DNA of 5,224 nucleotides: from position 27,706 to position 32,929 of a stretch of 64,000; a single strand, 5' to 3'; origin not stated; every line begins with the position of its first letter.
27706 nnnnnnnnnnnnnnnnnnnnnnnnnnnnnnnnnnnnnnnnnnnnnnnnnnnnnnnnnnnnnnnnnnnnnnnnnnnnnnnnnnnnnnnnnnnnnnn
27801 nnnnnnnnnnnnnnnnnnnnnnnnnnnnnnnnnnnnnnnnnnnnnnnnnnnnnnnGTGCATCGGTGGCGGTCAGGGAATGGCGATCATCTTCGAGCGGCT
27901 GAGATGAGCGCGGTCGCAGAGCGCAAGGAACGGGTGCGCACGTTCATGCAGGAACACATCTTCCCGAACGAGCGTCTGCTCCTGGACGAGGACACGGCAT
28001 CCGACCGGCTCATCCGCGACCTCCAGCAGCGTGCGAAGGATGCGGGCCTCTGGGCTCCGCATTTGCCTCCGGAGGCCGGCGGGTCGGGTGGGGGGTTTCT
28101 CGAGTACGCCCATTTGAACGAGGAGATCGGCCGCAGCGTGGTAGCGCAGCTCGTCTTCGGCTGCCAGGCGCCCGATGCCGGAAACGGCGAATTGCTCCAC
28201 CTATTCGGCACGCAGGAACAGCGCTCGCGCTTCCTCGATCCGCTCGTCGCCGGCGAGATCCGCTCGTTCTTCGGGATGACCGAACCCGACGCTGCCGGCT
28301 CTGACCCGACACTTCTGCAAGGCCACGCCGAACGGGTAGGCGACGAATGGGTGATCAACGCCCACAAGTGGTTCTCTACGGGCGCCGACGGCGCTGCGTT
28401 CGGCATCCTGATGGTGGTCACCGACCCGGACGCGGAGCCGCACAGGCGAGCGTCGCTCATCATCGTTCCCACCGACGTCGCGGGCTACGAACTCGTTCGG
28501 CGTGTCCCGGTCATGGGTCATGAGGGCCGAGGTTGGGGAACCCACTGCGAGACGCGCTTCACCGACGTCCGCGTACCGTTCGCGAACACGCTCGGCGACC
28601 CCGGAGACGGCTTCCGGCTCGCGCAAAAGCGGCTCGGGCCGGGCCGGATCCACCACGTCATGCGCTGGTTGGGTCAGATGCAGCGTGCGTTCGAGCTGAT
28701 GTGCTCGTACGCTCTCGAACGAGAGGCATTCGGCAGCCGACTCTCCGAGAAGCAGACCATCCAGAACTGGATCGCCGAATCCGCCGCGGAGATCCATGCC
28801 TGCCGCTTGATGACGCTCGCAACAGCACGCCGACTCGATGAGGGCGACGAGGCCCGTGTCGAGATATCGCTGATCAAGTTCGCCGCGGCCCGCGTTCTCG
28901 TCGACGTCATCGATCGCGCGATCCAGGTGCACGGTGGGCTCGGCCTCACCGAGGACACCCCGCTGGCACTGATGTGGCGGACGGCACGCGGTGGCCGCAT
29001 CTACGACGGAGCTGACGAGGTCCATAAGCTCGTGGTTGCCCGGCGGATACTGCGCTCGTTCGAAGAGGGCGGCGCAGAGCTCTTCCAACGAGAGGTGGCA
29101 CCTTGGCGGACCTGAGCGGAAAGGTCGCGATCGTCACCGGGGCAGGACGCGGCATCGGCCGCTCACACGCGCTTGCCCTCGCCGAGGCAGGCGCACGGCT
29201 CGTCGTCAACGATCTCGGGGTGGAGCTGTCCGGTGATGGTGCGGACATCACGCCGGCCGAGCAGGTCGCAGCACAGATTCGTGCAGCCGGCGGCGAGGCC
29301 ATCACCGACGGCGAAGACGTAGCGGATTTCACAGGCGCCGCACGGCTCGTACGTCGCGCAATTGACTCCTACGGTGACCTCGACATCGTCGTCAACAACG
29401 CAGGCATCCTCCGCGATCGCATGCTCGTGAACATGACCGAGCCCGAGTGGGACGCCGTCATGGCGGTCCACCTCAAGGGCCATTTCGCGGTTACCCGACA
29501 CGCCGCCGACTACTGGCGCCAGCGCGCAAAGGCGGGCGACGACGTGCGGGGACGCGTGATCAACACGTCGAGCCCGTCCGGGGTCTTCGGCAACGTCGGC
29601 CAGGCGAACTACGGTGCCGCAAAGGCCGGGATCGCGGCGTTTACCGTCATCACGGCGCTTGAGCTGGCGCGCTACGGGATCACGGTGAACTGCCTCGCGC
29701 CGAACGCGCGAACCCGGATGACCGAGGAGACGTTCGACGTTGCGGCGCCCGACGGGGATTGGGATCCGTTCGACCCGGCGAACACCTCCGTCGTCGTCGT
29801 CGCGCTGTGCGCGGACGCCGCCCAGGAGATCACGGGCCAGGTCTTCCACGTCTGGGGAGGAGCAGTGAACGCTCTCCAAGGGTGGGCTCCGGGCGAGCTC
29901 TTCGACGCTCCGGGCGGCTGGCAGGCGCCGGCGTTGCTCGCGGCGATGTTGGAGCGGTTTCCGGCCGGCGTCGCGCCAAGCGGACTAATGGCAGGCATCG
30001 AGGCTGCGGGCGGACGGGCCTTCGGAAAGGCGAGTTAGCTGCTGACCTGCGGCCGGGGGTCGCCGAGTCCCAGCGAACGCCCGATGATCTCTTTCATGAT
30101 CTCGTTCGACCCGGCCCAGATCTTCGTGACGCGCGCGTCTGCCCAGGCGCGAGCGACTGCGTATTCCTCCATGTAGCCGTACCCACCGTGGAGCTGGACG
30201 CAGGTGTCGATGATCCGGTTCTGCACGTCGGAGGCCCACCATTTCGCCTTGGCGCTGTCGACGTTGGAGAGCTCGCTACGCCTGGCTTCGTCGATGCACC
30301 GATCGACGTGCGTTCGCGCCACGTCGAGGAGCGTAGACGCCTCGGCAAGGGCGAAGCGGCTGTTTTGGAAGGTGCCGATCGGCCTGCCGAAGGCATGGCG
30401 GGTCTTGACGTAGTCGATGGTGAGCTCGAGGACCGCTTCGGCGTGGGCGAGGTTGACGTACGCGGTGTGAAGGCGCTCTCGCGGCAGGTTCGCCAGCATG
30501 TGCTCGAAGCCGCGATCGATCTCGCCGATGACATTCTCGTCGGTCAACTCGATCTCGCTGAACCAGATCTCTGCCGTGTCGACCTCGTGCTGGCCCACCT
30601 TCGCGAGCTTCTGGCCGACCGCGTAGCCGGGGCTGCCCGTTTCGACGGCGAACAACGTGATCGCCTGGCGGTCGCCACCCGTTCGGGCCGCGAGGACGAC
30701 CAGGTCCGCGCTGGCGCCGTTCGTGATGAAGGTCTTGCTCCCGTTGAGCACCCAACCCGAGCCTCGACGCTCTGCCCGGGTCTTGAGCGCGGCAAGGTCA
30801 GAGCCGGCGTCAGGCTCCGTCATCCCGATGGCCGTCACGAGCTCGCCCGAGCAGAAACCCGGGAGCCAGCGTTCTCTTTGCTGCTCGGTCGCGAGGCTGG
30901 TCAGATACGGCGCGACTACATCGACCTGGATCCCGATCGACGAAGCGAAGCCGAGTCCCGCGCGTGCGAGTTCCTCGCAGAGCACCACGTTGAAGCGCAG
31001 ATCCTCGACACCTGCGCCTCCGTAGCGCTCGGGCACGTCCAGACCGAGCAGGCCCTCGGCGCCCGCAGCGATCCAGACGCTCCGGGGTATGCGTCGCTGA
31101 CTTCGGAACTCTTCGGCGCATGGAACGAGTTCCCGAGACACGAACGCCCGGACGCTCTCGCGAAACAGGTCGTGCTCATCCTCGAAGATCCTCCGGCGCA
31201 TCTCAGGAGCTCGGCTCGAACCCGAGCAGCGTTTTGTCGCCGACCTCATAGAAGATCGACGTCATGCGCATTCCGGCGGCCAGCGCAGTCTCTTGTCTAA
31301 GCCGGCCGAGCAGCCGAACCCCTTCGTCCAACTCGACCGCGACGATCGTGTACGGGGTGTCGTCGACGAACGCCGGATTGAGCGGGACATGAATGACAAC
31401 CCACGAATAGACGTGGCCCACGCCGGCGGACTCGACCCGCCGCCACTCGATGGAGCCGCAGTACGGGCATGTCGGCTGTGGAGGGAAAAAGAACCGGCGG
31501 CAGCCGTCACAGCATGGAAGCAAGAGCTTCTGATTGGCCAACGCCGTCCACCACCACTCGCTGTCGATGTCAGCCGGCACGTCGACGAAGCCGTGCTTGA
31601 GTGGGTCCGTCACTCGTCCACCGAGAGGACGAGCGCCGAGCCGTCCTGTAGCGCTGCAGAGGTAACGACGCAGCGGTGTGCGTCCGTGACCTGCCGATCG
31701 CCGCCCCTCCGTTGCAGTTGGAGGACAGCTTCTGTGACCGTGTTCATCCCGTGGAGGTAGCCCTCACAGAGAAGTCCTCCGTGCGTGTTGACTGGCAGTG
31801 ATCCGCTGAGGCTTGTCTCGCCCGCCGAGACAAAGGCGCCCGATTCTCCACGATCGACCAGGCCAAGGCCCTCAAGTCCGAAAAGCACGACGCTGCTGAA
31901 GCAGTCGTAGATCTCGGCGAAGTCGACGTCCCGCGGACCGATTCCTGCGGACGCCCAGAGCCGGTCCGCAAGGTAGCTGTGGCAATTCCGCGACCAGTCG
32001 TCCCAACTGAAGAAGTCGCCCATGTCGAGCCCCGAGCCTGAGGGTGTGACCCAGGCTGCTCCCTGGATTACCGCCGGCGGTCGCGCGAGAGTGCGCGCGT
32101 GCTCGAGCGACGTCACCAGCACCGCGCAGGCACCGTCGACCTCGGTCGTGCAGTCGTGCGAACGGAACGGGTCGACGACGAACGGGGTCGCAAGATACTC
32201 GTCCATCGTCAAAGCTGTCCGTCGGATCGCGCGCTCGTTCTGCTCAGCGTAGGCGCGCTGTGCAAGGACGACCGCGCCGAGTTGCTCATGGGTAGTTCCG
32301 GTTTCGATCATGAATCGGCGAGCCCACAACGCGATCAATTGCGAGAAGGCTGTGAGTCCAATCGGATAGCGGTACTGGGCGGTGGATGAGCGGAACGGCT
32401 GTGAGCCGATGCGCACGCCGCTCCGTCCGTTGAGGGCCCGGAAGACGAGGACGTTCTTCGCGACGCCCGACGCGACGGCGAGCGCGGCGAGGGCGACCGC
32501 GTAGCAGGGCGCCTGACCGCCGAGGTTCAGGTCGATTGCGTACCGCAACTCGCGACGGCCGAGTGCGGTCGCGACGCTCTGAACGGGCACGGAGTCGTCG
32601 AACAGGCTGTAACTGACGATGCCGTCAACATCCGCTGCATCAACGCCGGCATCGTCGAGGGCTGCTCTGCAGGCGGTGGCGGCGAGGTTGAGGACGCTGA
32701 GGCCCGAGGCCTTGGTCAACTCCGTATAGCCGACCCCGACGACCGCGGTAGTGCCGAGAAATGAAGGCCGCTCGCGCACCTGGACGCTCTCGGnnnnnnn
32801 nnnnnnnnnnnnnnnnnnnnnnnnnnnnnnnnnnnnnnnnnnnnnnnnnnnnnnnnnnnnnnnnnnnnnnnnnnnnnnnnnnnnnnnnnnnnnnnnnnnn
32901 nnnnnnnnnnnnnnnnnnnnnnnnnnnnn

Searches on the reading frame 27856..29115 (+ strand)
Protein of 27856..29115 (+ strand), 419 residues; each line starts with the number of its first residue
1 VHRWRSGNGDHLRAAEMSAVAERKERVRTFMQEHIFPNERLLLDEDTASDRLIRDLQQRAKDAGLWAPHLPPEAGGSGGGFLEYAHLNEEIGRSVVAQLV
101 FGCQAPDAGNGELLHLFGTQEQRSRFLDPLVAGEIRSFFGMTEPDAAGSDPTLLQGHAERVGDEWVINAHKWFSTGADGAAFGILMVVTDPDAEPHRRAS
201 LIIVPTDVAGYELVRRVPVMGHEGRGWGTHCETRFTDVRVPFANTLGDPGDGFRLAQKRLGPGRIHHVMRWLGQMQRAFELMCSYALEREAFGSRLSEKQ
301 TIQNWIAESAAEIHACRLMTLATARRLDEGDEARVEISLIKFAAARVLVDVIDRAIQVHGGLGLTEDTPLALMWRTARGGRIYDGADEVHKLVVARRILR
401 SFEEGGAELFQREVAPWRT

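Call 17: search_protein_families(library=pfam, proteins=[window:27856-29115:+], max_evalue=0.0001)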
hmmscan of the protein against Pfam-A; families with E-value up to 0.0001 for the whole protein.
window:27856-29115:+ (419 aa): 4 families
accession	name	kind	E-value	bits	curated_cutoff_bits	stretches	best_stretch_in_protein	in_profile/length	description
PF00441.29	Acyl-CoA_dh_1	-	2.3e-44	151.6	22.4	1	250-399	1-150/150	Acyl-CoA dehydrogenase, C-terminal domain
PF02771.21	Acyl-CoA_dh_N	-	9.2e-17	61.9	22.9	1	24-134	8-113/113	Acyl-CoA dehydrogenase, N-terminal domain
PF02770.24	Acyl-CoA_dh_M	-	9.1e-16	58.3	33.3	1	139-238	2-97/97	Acyl-CoA dehydrogenase, middle domain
PF08028.16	Acyl-CoA_dh_2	-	1.2e-15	58.4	22.7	1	267-386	3-132/134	Acyl-CoA dehydrogenase, C-terminal domain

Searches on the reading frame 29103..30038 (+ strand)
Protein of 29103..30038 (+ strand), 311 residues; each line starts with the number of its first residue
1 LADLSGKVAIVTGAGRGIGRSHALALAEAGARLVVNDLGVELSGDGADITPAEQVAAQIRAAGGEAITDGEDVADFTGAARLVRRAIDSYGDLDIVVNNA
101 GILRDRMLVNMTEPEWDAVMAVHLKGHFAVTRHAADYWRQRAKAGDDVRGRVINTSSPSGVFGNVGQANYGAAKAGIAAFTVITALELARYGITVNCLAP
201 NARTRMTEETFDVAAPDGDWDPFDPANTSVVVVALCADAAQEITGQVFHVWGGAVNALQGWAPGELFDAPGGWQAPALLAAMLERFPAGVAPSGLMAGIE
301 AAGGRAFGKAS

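Call 17: search_protein_families(library=pfam, proteins=[window:29103-30038:+], max_evalue=0.0001)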
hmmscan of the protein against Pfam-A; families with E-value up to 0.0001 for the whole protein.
window:29103-30038:+ (311 aa): 3 families
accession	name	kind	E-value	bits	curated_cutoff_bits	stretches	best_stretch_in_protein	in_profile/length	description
PF00106.31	adh_short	-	6.4e-43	146.9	26.6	1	7-210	1-190/195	short chain dehydrogenase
PF13561.12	adh_short_C2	-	9.8e-34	117.4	27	1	13-253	1-234/236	Enoyl-(Acyl carrier protein) reductase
PF08659.16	KR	-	1e-15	58.6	22.6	1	9-180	3-159/180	KR domain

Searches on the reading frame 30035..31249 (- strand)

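Call 17: search_protein_families(library=pfam, proteins=[window:30035-31249:-], max_evalue=0.0001)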
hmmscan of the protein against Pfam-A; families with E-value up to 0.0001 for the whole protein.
window:30035-31249:- (404 aa): 5 families
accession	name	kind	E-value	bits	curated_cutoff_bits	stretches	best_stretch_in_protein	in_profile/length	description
PF00441.29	Acyl-CoA_dh_1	-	7.6e-40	136.9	22.4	1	245-393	1-149/150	Acyl-CoA dehydrogenase, C-terminal domain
PF02771.21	Acyl-CoA_dh_N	-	5.5e-31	107.7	22.9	1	24-136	2-113/113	Acyl-CoA dehydrogenase, N-terminal domain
PF02770.24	Acyl-CoA_dh_M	-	7.7e-25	87.3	33.3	1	140-231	1-95/97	Acyl-CoA dehydrogenase, middle domain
PF08028.16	Acyl-CoA_dh_2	-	8.6e-14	52.4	22.7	1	263-382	4-133/134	Acyl-CoA dehydrogenase, C-terminal domain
PF22924.1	ACOX_C_alpha1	-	5.4e-06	26.7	27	1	278-393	49-168/169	Acyl-CoA oxidase, C-alpha1 domain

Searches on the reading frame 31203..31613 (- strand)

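Call 6: search_protein_families(library=pfam, proteins=[window:31203-31613:-], max_evalue=0.01)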
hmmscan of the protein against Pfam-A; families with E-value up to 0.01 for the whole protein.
window:31203-31613:- (136 aa): 2 families
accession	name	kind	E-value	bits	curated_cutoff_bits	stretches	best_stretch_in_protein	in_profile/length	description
PF01796.24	OB_ChsH2_C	-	1e-15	57.9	27.1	1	60-117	2-60/65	ChsH2, C-terminal OB-fold domain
PF12172.15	zf-ChsH2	-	1.8e-10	40.8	23.2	1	22-54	1-33/37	ChsH2, rubredoxin-like zinc ribbon domain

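Call 7: search_protein_families(library=ncbifam, proteins=[window:31203-31613:-], max_evalue=0.01)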
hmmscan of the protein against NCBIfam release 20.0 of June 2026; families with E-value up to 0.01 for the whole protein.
window:31203-31613:- (136 aa): 1 family
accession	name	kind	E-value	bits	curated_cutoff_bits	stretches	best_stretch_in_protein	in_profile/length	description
NF053627.1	BnzsclthlBbsAGT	equivalog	1.8e-06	28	250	1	35-109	41-112/145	benzoylsuccinyl-CoA thiolase subunit BbsA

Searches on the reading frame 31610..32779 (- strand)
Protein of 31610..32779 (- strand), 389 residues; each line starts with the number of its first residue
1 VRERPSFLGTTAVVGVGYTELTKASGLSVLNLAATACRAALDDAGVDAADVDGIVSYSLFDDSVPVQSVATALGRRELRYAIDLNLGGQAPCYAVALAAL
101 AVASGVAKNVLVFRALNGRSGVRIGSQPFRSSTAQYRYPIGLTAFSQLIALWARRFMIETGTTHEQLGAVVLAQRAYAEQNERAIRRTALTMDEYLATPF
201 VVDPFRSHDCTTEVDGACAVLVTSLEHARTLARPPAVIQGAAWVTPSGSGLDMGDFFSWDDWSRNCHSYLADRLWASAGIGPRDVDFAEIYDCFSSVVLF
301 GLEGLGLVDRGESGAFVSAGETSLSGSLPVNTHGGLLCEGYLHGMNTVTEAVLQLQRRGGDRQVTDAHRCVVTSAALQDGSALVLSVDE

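Call 6: search_protein_families(library=pfam, proteins=[window:31610-32779:-], max_evalue=0.01)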
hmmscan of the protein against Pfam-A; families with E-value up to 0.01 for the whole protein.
window:31610-32779:- (389 aa): 4 families
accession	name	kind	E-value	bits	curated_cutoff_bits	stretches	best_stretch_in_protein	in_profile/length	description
PF22691.2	Thiolase_C_1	-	1.9e-35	122.1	28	1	258-376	11-131/144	Thiolase C-terminal domain-like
PF08545.16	ACP_syn_III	-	0.0011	19.2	24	0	83-113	2-32/80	3-Oxoacyl-[acyl-carrier-protein (ACP)] synthase III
PF02803.24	Thiolase_C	-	0.0029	17.7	27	0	273-365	30-107/123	Thiolase, C-terminal domain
PF00108.29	Thiolase_N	-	0.0056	16.5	26.4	0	15-112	5-109/260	Thiolase, N-terminal domain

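Call 7: search_protein_families(library=ncbifam, proteins=[window:31610-32779:-], max_evalue=0.01)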
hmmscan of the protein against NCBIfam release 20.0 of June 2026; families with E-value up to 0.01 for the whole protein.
window:31610-32779:- (389 aa): 26 families (the best 25 are shown)
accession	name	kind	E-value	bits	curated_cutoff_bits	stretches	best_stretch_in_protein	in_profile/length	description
NF005892.0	PRK07855.1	subfamily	1.1e-102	343.9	469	1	8-386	5-388/390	lipid-transfer protein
NF004811.0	PRK06158.1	subfamily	1.2e-65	222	421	1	8-374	7-365/384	acetyl-CoA acetyltransferase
NF006010.0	PRK08142.1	subfamily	2.5e-52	177.9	462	1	9-372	5-364/388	thiolase domain-containing protein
NF004720.0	PRK06064.1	subfamily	3.3e-46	157.8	420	1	11-370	4-368/389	thiolase domain-containing protein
NF006102.0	PRK08256.1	subfamily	6e-40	137.5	436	1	11-372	5-376/394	lipid-transfer protein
NF004715.0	PRK06059.1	equivalog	7.7e-40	137.1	424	1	12-385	7-397/399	lipid-transfer protein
NF006180.0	PRK08313.1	subfamily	1.1e-38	133.1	514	1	11-371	6-366/389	thiolase domain-containing protein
NF053570.1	AcCoTHIOL_METTL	equivalog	6.6e-37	127.3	600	1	11-373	4-367/385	acetyl-CoA acetyltransferase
NF009228.0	PRK12578.1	subfamily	3.6e-36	124.6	485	1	11-363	5-360/387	thiolase domain-containing protein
NF004810.0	PRK06157.1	equivalog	1.1e-34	120.2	403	1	11-370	9-376/400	acetyl-CoA acetyltransferase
NF004722.0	PRK06066.1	equivalog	1.2e-31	110.1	516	1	8-374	3-369/385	thiolase domain-containing protein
NF005704.0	PRK07516.1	subfamily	2.2e-30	105.9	412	1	11-372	4-370/389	thiolase domain-containing protein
NF004982.0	PRK06365.1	equivalog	1.2e-28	100.3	695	2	13-240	20-252/430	thiolase domain-containing protein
NF004721.0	PRK06065.1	equivalog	6.7e-27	94.3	455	1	11-375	12-378/393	thiolase domain-containing protein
NF053628.1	BnzsclthlBbsBGT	equivalog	2.9e-26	92.2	750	1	13-369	9-361/389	benzoylsuccinyl-CoA thiolase subunit BbsB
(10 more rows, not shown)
